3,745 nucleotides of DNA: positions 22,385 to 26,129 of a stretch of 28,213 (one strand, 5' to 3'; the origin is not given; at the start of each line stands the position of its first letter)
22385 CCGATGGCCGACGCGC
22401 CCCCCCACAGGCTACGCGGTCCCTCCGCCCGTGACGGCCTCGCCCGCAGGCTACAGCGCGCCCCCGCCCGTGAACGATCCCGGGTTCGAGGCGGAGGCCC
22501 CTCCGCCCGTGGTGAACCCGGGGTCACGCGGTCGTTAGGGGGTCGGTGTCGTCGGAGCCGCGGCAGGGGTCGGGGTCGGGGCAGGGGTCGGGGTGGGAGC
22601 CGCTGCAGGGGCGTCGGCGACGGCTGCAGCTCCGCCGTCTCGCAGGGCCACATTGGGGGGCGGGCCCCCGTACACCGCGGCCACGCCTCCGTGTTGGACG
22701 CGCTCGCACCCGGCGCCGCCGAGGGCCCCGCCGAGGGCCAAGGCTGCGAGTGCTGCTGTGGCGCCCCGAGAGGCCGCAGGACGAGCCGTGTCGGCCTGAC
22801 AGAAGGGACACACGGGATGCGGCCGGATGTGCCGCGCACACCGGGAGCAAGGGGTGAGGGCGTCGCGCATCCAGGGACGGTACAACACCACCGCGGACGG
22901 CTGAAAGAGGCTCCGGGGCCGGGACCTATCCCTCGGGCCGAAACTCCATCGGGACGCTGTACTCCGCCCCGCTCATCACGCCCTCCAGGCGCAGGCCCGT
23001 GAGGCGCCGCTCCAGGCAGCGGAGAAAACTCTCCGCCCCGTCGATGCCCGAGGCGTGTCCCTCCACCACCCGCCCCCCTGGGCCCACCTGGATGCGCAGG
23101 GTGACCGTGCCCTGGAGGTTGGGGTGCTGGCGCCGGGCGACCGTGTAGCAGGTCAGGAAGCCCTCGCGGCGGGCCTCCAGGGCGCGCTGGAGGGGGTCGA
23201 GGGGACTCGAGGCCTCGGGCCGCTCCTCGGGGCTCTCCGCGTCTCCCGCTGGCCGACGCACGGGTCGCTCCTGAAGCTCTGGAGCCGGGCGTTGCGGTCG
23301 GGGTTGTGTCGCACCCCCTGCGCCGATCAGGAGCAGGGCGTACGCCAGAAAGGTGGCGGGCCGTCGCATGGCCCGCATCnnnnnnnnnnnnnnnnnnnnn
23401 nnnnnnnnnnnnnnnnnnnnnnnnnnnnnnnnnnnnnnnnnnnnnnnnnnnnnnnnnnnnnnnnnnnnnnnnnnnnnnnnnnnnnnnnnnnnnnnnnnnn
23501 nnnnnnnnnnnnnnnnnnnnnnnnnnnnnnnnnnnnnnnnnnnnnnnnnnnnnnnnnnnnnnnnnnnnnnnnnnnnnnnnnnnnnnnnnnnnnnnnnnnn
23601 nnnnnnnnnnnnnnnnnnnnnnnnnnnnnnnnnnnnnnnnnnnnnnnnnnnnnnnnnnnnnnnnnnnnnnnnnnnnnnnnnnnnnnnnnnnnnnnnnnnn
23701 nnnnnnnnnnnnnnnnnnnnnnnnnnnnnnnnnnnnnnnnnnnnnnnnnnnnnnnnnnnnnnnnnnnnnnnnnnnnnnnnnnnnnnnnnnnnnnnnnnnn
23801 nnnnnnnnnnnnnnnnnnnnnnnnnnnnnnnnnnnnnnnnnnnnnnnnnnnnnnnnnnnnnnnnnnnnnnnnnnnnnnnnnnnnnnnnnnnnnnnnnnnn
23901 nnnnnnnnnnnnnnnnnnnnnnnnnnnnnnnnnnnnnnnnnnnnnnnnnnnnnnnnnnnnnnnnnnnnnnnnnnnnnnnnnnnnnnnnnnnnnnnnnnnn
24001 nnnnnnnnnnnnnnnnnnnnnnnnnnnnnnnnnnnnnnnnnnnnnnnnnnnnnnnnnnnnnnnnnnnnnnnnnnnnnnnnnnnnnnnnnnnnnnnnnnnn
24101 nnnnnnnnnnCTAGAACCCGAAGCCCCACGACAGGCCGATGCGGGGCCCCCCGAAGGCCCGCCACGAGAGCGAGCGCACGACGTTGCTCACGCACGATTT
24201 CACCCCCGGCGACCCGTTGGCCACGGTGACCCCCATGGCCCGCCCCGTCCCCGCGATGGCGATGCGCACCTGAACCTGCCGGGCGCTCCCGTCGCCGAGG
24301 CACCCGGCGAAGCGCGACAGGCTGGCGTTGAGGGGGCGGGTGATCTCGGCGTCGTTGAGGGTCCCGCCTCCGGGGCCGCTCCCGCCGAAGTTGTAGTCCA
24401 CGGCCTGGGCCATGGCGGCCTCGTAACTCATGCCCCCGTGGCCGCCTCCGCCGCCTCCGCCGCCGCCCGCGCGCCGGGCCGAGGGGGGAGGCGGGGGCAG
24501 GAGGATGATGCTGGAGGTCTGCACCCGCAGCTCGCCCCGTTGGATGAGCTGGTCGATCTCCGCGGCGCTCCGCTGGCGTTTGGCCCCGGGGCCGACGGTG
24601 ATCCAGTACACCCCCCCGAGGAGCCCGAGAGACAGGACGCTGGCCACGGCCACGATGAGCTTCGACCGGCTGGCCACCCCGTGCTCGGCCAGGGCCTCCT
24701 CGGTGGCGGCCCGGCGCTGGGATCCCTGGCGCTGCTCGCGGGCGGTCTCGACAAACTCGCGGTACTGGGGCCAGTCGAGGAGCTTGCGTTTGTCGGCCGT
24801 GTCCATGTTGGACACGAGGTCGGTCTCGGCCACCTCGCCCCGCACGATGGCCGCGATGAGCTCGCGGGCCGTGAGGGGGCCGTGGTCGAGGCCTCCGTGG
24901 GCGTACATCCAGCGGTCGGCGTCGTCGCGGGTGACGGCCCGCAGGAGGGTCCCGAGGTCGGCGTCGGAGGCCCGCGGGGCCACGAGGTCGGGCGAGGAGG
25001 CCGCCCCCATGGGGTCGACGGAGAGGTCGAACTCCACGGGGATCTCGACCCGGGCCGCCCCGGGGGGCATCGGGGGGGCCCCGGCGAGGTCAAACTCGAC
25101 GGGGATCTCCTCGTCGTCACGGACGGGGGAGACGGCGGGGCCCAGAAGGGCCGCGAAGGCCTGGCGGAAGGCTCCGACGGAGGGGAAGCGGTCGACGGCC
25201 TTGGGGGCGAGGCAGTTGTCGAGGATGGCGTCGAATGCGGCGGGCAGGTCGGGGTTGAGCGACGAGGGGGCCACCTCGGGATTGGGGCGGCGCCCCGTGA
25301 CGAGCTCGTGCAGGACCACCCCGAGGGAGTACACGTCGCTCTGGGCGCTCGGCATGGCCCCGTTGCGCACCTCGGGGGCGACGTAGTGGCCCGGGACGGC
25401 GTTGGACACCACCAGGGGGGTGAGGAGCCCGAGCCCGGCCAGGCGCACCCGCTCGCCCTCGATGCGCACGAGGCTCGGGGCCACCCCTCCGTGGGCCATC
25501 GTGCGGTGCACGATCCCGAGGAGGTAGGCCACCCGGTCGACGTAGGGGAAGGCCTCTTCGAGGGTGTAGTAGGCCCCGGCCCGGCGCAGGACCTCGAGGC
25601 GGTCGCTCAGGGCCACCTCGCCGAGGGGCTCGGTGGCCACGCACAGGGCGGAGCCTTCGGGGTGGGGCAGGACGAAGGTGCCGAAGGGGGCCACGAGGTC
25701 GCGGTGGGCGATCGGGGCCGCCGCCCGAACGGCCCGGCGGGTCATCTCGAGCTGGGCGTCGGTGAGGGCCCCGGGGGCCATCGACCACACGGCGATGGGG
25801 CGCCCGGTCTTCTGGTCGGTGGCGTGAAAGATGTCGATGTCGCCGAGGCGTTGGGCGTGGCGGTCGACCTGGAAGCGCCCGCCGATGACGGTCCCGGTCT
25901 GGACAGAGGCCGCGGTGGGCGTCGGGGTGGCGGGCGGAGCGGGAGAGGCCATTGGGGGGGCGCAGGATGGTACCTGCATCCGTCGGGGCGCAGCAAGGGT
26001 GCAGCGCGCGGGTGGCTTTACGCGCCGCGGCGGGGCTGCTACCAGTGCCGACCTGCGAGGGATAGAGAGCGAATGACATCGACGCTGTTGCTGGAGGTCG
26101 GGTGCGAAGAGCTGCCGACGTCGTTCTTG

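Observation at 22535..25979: Four-gene operon: TM pseudokinase, orphan SctJ/YscJ-FliF-like ring lipoprotein, small secreted two-Cys protein, Zn-ribbon/TM/PT-tail protein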

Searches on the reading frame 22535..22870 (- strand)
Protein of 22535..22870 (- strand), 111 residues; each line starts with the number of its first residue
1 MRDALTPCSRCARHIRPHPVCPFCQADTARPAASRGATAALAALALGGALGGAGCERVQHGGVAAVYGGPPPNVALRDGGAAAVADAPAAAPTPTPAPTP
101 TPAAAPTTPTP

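Call 9: search_protein_families(library=pfam, proteins=[window:22535-22870:-], max_evalue=1)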
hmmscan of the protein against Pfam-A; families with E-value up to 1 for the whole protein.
window:22535-22870:- (111 aa): 3 families
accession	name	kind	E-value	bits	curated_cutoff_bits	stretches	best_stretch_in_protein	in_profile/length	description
PF24029.1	DUF7340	-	0.018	15.3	27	1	21-60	9-46/62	Domain of unknown function (DUF7340)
PF01783.29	Ribosomal_L32p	-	0.044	14.4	21.3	1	4-25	25-46/56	Ribosomal L32p protein family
PF13920.12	zf-C3HC4_3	-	0.045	14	27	1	8-27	26-45/49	Zinc finger, C3HC4 type (RING finger)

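Call 10: search_protein_families(library=ncbifam, proteins=[window:22535-22870:-], max_evalue=1)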
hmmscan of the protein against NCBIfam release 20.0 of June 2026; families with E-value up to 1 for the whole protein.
window:22535-22870:- (111 aa): 0 families

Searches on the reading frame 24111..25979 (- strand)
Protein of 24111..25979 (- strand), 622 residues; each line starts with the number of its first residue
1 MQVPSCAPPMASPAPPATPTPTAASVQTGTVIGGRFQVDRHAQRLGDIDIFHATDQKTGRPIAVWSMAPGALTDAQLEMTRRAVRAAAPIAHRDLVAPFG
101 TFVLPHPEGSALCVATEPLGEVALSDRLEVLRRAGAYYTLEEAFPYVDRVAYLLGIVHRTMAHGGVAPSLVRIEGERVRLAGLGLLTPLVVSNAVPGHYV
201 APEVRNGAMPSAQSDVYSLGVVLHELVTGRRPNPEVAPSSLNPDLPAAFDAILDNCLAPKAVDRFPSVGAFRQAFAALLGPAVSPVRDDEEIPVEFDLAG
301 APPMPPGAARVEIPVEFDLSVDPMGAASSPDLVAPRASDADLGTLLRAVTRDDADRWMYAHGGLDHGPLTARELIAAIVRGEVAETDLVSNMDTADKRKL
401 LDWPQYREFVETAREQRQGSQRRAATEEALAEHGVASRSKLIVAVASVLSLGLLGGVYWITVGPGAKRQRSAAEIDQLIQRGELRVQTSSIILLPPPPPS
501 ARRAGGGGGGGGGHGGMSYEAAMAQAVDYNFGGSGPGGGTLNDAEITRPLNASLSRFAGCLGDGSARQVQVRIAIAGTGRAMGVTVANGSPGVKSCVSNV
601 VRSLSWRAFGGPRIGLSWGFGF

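Call 9: search_protein_families(library=pfam, proteins=[window:24111-25979:-], max_evalue=1)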
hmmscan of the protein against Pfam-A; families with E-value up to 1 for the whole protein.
window:24111-25979:- (622 aa): 3 families
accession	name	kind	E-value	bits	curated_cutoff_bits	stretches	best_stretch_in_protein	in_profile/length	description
PF07714.23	PK_Tyr_Ser-Thr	-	1.9e-07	31.1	23.1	1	54-240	23-212/258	Protein tyrosine and serine/threonine kinase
PF00069.31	Pkinase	-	2.6e-06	27.5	31.7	1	178-234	137-198/263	Protein kinase domain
PF14237.11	GYF_2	-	0.0045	17.2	25.8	1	357-393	1-37/50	GYF domain 2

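Call 10: search_protein_families(library=ncbifam, proteins=[window:24111-25979:-], max_evalue=1)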
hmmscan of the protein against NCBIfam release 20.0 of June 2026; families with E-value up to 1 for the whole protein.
window:24111-25979:- (622 aa): 7 families
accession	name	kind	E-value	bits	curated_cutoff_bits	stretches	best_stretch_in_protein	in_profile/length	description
NF047741.1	antiphage_MADS6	equivalog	1.5e-15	56.8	460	1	53-287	208-469/612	methylation-associated defense system protein kinase MAD6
NF033483.0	PknB_PASTA_kin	equivalog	9.7e-15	54.6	450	1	198-279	173-269/563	Stk1 family PASTA domain-containing Ser/Thr kinase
NF038150.1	lanthi_synth_IV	equivalog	7.7e-11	41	650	1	8-237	162-400/851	class IV lanthionine synthetase LanL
NF052427.1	StpK7MSMEG_1200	equivalog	9.5e-07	27.7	900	1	36-273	9-263/601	serine/threonine protein kinase StpK7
NF033442.0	BREX_PglW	equivalog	0.00013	19.8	990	1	197-233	392-428/1391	BREX system serine/threonine kinase PglW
NF009651.0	PRK13184.1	equivalog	0.014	13.4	839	1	198-232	196-230/932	serine/threonine-protein kinase PknD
NF052300.1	ECs1377_fam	equivalog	0.11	11.9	190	1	403-490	95-173/190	ECs1377 family protein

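Call 18: find_related_loci(query=window:24111-25979:-, collection=genome_contigs, flank=10000)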
Query window:24111-25979:- (622 aa) in genome_contigs; peptide patterns used: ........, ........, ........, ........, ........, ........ (x = any residue, [..] = any of these).
220 stretches matched a pattern, but none encodes a relative of the query by tblastn (E <= 1e-3).

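Call 20: find_homologous_proteins(query=window:24111-25979:-, max_evalue=1e-10)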
Query window:24111-25979:- (622 aa): 39 proteins with E <= 1e-10 among 8000 candidates.
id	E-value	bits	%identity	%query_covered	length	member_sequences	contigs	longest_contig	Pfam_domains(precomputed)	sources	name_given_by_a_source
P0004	0.0e+0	1355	100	99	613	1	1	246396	PF07714.24,PF00069.32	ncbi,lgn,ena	-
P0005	0.0e+0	1226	92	96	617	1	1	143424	PF07714.24,PF00069.32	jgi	-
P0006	0.0e+0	1159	87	97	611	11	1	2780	PF07714.24,PF00069.32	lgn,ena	-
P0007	7.5e-290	981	71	97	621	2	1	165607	PF07714.24,PF00069.32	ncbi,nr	ncbi:MAG: protein kinase [Myxococcales bacterium]|nr:protein kinase [Myxococcales bacterium]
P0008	2.3e-214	732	60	97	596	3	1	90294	PF07714.24,PF00069.32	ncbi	ncbi:MAG: protein kinase [Polyangiales bacterium]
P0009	6.9e-206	704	57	96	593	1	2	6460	PF07714.24,PF00069.32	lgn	-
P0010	5.8e-197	674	58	95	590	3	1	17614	PF07714.24,PF00069.32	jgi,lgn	-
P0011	2.7e-196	672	56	95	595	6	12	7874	PF07714.24,PF00069.32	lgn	-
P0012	1.8e-195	669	56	95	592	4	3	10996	PF07714.24,PF00069.32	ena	-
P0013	6.0e-193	661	53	98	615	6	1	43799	PF07714.24,PF00069.32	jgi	jgi:hypothetical protein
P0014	7.0e-193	661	55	100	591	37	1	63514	PF07714.24,PF00069.32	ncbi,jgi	jgi:serine/threonine protein kinase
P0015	1.3e-192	660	53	96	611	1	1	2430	PF07714.24,PF00069.32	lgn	-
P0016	2.8e-192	659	54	95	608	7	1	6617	PF00069.32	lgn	-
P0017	3.7e-191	655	55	95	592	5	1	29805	PF07714.24,PF00069.32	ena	-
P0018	4.9e-191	655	52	96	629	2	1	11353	PF07714.24,PF00069.32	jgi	jgi:eukaryotic-like serine/threonine-protein kinase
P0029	1.9e-179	617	50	96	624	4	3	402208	PF07714.24,PF00069.32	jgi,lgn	jgi:hypothetical protein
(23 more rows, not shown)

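Call 21: find_encoding_contigs(protein=P0007, flank=8000, max_places=1)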
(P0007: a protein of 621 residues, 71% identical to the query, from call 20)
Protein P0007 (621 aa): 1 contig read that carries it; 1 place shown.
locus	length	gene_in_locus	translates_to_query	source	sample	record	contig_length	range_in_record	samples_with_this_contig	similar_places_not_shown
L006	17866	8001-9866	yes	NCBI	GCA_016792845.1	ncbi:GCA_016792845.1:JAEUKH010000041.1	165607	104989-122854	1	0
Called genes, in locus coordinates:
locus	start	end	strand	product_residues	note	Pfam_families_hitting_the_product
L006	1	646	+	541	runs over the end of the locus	-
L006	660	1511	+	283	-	-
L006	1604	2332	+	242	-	-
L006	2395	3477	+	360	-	-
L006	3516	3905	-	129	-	PF00391:PEP-utilizers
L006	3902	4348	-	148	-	PF00583:Acetyltransf_1 (weak), PF13508:Acetyltransf_7 (weak), PF13673:Acetyltransf_10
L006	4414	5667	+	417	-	-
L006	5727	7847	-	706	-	PF02092:tRNA_synt_2f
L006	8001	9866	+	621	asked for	PF00069:Pkinase (weak), PF07714:PK_Tyr_Ser-Thr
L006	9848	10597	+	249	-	-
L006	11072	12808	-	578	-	PF02638:GHL10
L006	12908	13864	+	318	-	-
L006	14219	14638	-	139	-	PF00334:NDK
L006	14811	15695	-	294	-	PF02629:CoA_binding, PF00549:Ligase_CoA, PF13607:Succ_CoA_lig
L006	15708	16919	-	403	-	PF08442:ATP-grasp_2, PF13549:ATP-grasp_5 (faint), PF24948:Citrate_synth_N, PF00549:Ligase_CoA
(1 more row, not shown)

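Call 22: find_encoding_contigs(protein=P0008, flank=8000, max_places=1)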
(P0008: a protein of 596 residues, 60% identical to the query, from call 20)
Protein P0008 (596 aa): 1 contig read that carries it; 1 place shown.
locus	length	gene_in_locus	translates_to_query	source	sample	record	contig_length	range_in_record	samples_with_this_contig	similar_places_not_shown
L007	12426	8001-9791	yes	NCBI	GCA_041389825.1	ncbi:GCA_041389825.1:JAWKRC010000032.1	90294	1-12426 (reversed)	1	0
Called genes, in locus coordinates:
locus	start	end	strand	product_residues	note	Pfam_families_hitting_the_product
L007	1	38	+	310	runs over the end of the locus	PF00069:Pkinase, PF01636:APH (faint), PF03109:ABC1 (faint), PF07714:PK_Tyr_Ser-Thr, PF06293:Kdo (weak)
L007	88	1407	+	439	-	PF03721:UDPG_MGDP_dh_N, PF00984:UDPG_MGDP_dh, PF03720:UDPG_MGDP_dh_C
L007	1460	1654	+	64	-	-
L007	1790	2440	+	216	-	-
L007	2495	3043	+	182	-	-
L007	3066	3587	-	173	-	PF00132:Hexapep (faint), PF25087:GMPPB_C (faint), PF25084:LbH_EIF2B (weak)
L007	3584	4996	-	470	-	PF00919:UPF0004, PF04055:Radical_SAM, PF01938:TRAM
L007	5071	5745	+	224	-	-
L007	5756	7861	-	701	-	PF02092:tRNA_synt_2f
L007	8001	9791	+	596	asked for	PF00069:Pkinase, PF07714:PK_Tyr_Ser-Thr (weak)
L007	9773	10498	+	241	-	PF01514:YscJ_FliF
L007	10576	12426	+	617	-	PF07732:Cu-oxidase_3 (faint), PF07731:Cu-oxidase_2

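Call 23: find_encoding_contigs(protein=P0029, flank=8000, max_places=1)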
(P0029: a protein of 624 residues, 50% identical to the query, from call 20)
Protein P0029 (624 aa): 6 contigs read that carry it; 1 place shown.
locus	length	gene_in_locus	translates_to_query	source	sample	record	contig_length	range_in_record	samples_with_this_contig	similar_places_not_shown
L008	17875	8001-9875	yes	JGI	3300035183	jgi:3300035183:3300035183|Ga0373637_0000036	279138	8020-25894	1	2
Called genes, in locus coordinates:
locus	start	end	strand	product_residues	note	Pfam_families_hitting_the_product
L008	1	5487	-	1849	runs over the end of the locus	PF25023:TEN_YD-shell, PF25023:TEN_YD-shell, PF05593:RHS_repeat, PF05593:RHS_repeat, PF25023:TEN_YD-shell, PF05593:RHS_repeat, PF25023:TEN_YD-shell, PF05593:RHS_repeat, +6 more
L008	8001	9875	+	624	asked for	PF00069:Pkinase, PF07714:PK_Tyr_Ser-Thr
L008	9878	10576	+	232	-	PF01514:YscJ_FliF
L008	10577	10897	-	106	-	-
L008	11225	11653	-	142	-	PF00582:Usp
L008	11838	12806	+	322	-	PF13489:Methyltransf_23, PF07021:MetW (weak), PF08241:Methyltransf_11, PF08242:Methyltransf_12 (weak), PF13649:Methyltransf_25 (weak)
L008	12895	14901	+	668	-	PF13522:GATase_6, PF13537:GATase_7, PF00733:Asn_synthase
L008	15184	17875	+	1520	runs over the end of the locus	-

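Call 28: find_related_loci(query=A2, collection=genome_contigs, flank=6000)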
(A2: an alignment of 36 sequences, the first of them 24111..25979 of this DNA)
Query A2 (622 aa) in genome_contigs; peptide patterns used: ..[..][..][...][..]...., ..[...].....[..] (x = any residue, [..] = any of these).
57 stretches matched a pattern; 31 encode a relative of the query (tblastn E <= 1e-3); 30 distinct loci.
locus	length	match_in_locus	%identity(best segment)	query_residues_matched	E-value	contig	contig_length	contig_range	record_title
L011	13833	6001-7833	71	17-622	0e+0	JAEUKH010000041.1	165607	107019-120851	MAG: Myxococcales bacterium isolate new MAG-90 k141_1315995, whole genome shotgun sequence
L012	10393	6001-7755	60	19-622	0e+0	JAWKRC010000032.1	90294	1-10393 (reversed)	MAG: Polyangiales bacterium isolate ABC2.122 ABC2.122.fa-32, whole genome shotgun sequence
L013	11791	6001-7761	56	1-618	0e+0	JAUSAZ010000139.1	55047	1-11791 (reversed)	MAG: Myxococcales bacterium isolate E6_metabat.bin.30 E6_k141_458343, whole genome shotgun sequence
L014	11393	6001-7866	51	24-622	0e+0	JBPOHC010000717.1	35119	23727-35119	MAG: Myxococcota bacterium isolate MAG_1 c_000000106916, whole genome shotgun sequence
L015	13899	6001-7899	51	14-622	0e+0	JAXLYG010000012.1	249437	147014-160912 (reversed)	MAG: Polyangiales bacterium isolate STL-MYX7 C1.48.fa-12, whole genome shotgun sequence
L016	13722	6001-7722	58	29-622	0e+0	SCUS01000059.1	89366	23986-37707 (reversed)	MAG: Myxococcaceae bacterium isolate GW715_bin.15 GW715_bin.15-36912, whole genome shotgun sequence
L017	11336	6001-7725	57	29-622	8e-180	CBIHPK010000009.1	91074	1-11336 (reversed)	MAG TPA_asm: uncultured Myxococcaceae bacterium isolate SRR18156209_binner13_Refined_17 genome assembly, contig: ERZ2733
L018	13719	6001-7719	55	29-622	1e-179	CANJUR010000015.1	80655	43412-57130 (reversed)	MAG: Deltaproteobacteria bacterium isolate RH-26jul17-416 genome assembly, contig: RH-26jul17-C713, whole genome shotgun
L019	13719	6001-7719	57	29-622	1e-179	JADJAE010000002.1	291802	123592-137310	MAG: Deltaproteobacteria bacterium isolate AalW_18-Q3-R10-53_BATAC.29 tig00011298-10-2915340, whole genome shotgun seque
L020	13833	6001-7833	52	29-621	9e-179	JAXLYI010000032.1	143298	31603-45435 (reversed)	MAG: Polyangiales bacterium isolate STL-MYX9 C4.55.fa-32, whole genome shotgun sequence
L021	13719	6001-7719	55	29-622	3e-177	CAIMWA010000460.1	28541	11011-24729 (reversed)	MAG: uncultured delta proteobacterium isolate VK_bin-2715 genome assembly, contig: bin-2715:460/685, whole genome shotgu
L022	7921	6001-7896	51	12-622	4e-176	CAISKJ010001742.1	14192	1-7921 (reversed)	MAG: uncultured delta proteobacterium isolate KT_bin-2017 genome assembly, contig: bin-2017:1742/1849, whole genome shot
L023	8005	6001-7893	49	12-622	3e-176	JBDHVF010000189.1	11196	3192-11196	MAG: Polyangiales bacterium isolate AS-MESO-3CA.253 NODE_25185_length_11196_cov_3.575771, whole genome shotgun sequence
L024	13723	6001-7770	55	1-622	2e-175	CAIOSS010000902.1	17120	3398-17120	MAG: uncultured delta proteobacterium isolate Loclat_bin-08890 genome assembly, contig: bin-08890:0902/1467, whole genom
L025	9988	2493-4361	51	29-622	3e-175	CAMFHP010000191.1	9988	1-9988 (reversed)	MAG: uncultured Myxococcaceae bacterium isolate SRR9109402_bin.20_metaWRAP_v1.3_MAG genome assembly, contig: ERZ12289980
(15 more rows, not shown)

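Call 31: find_encoding_contigs(protein=P0004, flank=10000, max_places=1)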
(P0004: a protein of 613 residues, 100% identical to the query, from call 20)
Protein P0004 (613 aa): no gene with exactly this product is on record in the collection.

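Call 51: find_homologous_proteins(query=A5, max_evalue=1e-20)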
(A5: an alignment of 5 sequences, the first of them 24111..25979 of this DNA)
Query A5 (5 sequences) (622 aa, profile of the alignment): 200 proteins with E <= 1e-20 among 8000 candidates; the best 120 are listed.
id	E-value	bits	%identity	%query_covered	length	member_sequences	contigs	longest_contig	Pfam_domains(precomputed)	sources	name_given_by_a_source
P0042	9.2e-268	908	29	97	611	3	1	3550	PF07714.24,PF00069.32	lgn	-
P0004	2.7e-265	900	100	99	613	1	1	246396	PF07714.24,PF00069.32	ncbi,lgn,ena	-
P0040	1.2e-252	858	41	96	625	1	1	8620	PF00069.32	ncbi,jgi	jgi:serine/threonine protein kinase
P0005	5.8e-249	846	92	96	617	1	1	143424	PF07714.24,PF00069.32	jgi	-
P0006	1.5e-243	828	87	97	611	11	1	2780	PF07714.24,PF00069.32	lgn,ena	-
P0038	2.0e-220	752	43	95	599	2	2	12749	PF00069.32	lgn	-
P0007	2.5e-220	751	71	97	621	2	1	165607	PF07714.24,PF00069.32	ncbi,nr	ncbi:MAG: protein kinase [Myxococcales bacterium]|nr:protein kinase [Myxococcales bacterium]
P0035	2.5e-198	679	44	97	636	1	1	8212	PF07714.24,PF00069.32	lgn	-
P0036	8.8e-198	677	44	95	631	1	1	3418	PF07714.24,PF00069.32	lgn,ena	-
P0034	1.1e-197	676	46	95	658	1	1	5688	PF07714.24,PF00069.32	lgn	-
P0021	9.9e-197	673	54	95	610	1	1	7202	PF07714.24,PF00069.32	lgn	-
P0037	2.7e-194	665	42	97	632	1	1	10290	PF07714.24,PF00069.32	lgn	-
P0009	3.0e-190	652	57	96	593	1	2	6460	PF07714.24,PF00069.32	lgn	-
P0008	3.9e-190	652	60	97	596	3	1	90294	PF07714.24,PF00069.32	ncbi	ncbi:MAG: protein kinase [Polyangiales bacterium]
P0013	3.1e-189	649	53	98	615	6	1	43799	PF07714.24,PF00069.32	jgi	jgi:hypothetical protein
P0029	3.1e-178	612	50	96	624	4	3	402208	PF07714.24,PF00069.32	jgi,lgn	jgi:hypothetical protein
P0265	2.7e-25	107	25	36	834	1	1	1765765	PF07714.24,PF00069.32,PF03544.20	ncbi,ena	-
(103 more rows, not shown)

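Call 85: search_protein_families(library=pfam, alignment_id=A2, max_evalue=0.01)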
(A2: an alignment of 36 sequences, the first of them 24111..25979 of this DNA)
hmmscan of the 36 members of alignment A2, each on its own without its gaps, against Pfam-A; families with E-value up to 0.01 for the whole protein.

A. member 1, window:24111-25979:- (622 aa): 3 families
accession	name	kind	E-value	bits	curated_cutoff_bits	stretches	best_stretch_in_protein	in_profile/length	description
PF07714.23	PK_Tyr_Ser-Thr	-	1.9e-07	31.1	23.1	1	54-240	23-212/258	Protein tyrosine and serine/threonine kinase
PF00069.31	Pkinase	-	2.6e-06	27.5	31.7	1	178-234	137-198/263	Protein kinase domain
PF14237.11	GYF_2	-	0.0045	17.2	25.8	0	357-393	1-37/50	GYF domain 2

B. families by the number of members that match (of 36 scanned): 4 families
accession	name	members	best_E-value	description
PF00069.31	Pkinase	36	8.6e-14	Protein kinase domain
PF07714.23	PK_Tyr_Ser-Thr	34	5.8e-15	Protein tyrosine and serine/threonine kinase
PF14237.11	GYF_2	2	0.0045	GYF domain 2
PF09099.16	Qn_am_d_aIII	1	0.0082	Quinohemoprotein amine dehydrogenase, alpha subunit domain III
